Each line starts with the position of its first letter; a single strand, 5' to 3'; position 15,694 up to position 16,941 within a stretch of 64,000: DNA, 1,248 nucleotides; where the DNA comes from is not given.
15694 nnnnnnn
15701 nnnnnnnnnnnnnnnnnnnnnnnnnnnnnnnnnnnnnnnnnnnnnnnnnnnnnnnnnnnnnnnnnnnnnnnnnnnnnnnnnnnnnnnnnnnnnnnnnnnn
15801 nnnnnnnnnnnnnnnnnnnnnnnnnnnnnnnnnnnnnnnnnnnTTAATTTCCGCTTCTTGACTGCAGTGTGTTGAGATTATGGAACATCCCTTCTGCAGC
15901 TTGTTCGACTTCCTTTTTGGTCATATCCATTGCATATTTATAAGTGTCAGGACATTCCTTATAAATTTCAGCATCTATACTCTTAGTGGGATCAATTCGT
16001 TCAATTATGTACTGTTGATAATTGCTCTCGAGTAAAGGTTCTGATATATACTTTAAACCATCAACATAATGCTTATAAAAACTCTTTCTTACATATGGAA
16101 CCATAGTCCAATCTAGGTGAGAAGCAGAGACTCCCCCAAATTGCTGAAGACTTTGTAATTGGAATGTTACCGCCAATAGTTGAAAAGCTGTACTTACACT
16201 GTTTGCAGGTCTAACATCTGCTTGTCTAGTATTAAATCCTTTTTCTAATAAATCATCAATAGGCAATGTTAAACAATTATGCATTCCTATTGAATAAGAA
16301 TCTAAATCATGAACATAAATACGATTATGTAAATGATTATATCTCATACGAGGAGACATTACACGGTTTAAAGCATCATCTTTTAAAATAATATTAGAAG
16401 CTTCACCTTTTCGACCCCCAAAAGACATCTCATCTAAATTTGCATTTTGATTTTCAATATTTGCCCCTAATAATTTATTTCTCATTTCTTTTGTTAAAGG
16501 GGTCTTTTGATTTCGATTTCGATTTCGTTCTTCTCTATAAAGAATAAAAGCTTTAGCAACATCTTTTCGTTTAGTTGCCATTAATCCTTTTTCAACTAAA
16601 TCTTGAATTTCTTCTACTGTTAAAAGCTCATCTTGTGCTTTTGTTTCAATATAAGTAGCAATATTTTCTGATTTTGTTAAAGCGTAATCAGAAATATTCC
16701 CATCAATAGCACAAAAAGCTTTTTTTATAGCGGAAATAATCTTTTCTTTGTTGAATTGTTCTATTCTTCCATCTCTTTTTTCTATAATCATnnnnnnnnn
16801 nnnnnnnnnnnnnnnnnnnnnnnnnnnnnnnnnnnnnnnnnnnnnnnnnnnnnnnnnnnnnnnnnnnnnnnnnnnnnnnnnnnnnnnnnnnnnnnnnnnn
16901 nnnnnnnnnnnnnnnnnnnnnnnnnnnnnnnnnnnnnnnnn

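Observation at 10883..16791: nrdD in five exons, including a 42-codon micro-exon and an ORF-less intron with a decayed endonuclease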

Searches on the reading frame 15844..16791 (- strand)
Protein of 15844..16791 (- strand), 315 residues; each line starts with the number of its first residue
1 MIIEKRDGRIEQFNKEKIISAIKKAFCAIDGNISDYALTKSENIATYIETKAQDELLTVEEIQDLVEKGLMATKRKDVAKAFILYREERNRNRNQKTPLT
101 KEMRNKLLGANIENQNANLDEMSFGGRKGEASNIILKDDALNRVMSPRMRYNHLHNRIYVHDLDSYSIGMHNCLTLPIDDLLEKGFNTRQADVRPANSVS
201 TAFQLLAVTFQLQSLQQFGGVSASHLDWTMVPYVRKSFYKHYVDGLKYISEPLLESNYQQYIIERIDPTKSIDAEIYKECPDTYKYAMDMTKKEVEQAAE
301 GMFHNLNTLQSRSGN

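Call 7: search_protein_families(library=pfam, proteins=[window:15844-16791:-], max_evalue=0.01)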
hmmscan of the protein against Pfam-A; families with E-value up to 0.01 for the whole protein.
window:15844-16791:- (315 aa): 2 families
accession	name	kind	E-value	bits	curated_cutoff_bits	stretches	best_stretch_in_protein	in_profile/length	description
PF13597.11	NRDD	-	2.5e-33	116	26.2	1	116-314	2-154/562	Anaerobic ribonucleoside-triphosphate reductase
PF03477.21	ATP-cone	-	5.5e-20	72.1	25.8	1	1-90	1-87/88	ATP cone domain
